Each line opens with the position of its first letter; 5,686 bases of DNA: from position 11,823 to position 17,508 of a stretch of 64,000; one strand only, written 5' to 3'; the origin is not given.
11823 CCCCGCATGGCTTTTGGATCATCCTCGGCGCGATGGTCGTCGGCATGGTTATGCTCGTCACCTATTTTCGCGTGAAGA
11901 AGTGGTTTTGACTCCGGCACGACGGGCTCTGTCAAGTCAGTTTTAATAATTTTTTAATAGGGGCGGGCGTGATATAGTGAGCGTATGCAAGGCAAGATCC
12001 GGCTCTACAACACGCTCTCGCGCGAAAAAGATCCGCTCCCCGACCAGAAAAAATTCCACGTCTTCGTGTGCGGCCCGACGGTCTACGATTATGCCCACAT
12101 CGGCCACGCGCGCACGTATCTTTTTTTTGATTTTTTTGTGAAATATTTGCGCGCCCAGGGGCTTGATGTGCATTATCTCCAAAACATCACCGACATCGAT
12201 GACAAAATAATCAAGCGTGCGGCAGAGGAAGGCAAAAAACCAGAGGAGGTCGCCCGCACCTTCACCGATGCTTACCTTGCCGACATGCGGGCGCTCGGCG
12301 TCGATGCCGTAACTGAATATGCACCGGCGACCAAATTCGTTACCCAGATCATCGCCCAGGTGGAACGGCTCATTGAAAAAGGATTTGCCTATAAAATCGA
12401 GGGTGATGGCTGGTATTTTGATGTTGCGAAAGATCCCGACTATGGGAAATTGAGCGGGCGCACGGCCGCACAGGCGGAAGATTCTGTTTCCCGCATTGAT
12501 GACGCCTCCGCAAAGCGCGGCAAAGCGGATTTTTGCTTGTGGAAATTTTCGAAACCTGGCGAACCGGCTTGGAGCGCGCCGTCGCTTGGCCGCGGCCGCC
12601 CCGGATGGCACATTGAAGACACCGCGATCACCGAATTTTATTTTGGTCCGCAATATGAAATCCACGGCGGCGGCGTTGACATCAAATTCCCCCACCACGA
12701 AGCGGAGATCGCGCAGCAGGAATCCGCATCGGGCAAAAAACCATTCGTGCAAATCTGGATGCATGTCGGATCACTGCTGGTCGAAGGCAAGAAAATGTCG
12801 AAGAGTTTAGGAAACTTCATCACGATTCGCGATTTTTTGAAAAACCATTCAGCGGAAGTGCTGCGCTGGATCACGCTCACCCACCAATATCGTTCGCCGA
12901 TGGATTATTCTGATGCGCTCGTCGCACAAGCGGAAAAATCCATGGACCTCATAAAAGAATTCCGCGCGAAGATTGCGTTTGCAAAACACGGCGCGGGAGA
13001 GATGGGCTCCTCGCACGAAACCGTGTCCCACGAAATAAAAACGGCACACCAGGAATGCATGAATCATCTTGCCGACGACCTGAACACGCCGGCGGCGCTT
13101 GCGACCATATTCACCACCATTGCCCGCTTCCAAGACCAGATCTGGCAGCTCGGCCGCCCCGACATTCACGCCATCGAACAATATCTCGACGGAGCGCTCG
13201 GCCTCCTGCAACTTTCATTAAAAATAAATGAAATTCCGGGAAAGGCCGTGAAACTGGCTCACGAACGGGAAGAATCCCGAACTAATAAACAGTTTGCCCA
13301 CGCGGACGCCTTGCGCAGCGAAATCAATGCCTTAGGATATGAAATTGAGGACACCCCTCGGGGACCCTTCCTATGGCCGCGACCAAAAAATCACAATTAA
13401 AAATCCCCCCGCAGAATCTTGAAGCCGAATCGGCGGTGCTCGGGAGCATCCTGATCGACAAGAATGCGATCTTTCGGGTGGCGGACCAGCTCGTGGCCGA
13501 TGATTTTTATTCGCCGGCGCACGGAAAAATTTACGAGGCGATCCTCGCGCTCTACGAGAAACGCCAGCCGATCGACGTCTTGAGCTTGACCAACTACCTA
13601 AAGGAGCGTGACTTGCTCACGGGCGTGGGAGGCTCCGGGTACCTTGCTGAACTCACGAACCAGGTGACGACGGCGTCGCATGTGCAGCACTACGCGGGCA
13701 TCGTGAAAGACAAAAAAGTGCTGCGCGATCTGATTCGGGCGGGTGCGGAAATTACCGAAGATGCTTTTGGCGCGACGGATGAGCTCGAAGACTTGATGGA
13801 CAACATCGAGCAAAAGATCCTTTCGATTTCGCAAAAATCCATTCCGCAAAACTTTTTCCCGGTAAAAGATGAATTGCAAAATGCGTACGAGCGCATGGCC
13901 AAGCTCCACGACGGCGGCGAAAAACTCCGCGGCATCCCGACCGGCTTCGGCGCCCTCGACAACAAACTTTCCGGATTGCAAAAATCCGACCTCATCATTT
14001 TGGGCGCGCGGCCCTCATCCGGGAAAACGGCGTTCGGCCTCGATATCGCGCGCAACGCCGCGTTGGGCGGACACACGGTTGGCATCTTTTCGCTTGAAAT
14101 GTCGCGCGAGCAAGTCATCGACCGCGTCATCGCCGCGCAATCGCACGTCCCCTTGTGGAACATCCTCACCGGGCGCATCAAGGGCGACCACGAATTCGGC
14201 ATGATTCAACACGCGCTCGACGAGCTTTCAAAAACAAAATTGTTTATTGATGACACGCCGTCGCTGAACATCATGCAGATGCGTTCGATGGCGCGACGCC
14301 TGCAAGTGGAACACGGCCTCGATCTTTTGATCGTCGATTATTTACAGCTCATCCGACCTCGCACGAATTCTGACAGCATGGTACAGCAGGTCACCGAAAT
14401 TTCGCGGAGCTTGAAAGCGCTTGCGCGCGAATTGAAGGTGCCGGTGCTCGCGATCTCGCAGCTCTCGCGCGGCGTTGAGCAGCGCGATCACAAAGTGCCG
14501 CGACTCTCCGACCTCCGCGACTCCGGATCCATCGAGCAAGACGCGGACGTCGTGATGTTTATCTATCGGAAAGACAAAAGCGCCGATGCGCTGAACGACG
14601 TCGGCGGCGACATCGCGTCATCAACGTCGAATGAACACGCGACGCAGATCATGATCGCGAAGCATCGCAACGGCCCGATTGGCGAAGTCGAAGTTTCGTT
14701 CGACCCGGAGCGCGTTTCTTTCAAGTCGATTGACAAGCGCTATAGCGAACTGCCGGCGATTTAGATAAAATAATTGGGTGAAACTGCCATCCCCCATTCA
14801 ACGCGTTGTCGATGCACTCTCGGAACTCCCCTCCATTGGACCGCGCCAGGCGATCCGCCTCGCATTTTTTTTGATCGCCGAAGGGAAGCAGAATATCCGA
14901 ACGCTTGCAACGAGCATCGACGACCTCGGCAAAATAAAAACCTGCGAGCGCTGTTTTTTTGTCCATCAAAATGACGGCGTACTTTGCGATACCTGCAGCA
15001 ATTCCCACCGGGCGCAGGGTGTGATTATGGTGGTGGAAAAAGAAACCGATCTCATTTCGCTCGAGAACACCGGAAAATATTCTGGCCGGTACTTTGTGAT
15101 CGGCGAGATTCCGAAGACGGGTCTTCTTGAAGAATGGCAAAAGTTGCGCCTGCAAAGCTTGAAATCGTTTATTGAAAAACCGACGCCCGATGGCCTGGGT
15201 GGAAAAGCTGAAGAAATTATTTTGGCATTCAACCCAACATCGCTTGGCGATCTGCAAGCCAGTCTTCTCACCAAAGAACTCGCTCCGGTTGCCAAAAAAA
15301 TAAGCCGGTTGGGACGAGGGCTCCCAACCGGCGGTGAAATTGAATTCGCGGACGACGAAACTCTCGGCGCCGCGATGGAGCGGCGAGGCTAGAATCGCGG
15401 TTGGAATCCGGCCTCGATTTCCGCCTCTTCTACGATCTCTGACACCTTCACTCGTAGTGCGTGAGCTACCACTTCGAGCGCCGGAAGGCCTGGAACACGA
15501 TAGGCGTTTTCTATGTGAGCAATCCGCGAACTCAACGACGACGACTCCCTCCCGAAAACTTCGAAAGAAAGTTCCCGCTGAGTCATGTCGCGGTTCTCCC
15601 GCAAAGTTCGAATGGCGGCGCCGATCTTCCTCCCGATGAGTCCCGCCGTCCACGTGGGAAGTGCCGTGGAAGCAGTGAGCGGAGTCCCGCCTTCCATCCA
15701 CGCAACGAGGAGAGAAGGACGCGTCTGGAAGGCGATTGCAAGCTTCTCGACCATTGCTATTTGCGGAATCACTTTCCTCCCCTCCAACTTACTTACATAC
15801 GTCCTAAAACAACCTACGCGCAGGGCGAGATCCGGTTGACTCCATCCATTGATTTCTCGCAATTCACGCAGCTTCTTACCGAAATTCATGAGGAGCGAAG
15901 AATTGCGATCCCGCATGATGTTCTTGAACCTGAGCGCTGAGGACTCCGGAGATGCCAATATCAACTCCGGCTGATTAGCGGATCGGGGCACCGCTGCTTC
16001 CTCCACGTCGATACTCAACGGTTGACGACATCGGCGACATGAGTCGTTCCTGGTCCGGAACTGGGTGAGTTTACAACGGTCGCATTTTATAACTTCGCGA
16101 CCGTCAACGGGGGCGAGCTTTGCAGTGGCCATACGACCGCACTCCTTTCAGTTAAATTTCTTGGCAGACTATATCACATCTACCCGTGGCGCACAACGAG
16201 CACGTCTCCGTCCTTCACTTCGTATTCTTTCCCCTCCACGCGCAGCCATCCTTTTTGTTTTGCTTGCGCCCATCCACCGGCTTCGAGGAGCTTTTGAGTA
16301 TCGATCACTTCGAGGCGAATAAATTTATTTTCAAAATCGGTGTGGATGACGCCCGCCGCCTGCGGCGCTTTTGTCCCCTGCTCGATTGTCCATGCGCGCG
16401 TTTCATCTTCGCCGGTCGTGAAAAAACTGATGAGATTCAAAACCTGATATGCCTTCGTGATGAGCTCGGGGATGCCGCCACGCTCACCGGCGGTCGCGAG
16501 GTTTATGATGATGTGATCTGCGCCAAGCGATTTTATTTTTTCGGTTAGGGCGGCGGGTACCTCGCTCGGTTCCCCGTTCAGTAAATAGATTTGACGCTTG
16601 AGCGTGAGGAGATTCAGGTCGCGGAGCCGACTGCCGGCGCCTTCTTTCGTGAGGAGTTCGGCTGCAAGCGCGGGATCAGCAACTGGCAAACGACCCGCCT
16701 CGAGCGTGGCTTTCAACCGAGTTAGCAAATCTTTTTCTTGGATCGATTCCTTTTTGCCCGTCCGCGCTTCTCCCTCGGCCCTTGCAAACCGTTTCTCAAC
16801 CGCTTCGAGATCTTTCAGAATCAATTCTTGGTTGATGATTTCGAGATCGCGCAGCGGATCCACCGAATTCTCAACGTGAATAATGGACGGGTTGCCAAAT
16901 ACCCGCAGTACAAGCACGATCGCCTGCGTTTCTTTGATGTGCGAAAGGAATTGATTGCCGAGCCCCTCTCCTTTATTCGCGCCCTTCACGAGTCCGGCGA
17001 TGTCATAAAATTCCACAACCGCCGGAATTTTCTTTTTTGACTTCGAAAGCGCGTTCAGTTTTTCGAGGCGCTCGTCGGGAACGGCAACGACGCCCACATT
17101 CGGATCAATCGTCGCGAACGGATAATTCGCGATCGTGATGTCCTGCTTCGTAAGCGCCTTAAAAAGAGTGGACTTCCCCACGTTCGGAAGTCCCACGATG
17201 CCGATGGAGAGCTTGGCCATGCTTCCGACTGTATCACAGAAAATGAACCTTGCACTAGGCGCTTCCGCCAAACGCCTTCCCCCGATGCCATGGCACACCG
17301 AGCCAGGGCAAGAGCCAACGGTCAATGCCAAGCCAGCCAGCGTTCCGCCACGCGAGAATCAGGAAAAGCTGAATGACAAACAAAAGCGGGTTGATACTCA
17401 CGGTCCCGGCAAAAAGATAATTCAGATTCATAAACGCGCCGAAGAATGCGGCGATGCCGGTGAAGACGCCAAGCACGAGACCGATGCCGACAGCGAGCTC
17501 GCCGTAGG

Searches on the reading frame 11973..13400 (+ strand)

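Call 26: search_protein_families(library=pfam, proteins=[window:11973-13400:+], max_evalue=0.001)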
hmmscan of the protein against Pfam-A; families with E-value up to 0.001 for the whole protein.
window:11973-13400:+ (475 aa): 4 families
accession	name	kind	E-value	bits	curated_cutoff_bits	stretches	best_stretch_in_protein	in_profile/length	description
PF01406.26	tRNA-synt_1e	-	6.4e-107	357.8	27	1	24-321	6-300/301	tRNA synthetases class I (C) catalytic domain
PF09334.17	tRNA-synt_1g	-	2.5e-15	56.6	20.1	2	39-149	12-123/391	tRNA synthetases class I (M)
PF00133.28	tRNA-synt_1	-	2.1e-12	47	22.7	1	231-306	332-407/414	tRNA synthetases class I (I, L, M and V)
PF01921.24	tRNA-synt_1f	-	2.1e-06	27.4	27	1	270-311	278-319/360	tRNA synthetases class I (K)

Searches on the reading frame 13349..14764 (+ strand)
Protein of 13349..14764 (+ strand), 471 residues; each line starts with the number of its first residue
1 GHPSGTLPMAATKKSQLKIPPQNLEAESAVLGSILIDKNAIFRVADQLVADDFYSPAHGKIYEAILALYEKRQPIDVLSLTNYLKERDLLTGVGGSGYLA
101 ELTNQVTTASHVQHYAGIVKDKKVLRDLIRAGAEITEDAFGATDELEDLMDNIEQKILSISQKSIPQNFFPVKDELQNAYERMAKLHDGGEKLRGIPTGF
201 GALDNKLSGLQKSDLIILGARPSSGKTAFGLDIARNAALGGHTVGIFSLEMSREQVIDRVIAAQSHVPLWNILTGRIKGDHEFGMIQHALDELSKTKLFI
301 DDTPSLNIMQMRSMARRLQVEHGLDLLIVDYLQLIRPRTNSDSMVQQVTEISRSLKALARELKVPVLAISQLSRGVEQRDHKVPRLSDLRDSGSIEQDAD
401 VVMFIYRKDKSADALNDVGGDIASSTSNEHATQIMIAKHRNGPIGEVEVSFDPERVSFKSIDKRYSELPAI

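Call 26: search_protein_families(library=pfam, proteins=[window:13349-14764:+], max_evalue=0.001)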
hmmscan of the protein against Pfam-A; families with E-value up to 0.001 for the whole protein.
window:13349-14764:+ (471 aa): 3 families
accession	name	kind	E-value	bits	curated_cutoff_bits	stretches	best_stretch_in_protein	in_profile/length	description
PF03796.21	DnaB_C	-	6.2e-96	321.1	27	1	195-459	1-254/255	DnaB-like helicase C terminal domain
PF00772.26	DnaB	-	3.7e-35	120.5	23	1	20-121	2-103/103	DnaB-like helicase N terminal domain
PF13481.12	AAA_25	-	9.4e-09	35.6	27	1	211-372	31-190/195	AAA domain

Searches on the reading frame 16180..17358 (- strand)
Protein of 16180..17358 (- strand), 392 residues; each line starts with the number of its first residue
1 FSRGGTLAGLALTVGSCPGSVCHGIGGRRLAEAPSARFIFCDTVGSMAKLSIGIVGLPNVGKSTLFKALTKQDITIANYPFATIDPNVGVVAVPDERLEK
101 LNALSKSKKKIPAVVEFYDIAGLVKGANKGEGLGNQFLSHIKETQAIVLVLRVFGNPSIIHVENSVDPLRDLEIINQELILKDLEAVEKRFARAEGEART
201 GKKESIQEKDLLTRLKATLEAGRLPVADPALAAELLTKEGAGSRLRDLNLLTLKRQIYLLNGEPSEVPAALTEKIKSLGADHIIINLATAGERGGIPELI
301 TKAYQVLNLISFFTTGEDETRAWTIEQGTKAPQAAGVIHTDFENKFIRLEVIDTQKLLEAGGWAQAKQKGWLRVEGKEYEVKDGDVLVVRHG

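Call 26: search_protein_families(library=pfam, proteins=[window:16180-17358:-], max_evalue=0.001)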
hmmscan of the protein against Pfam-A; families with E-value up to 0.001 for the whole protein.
window:16180-17358:- (392 aa): 3 families
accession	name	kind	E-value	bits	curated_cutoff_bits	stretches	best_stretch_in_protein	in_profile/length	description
PF06071.19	YchF-GTPase_C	-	1.3e-33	115.4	27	1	309-390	1-82/84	Protein of unknown function (DUF933)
PF01926.29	MMR_HSR1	-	4.8e-21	75.4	21.9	1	52-163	2-86/113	50S ribosome-binding GTPase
PF02421.24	FeoB_N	-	2.8e-08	33.9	27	1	52-96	3-47/156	Ferrous iron transport protein B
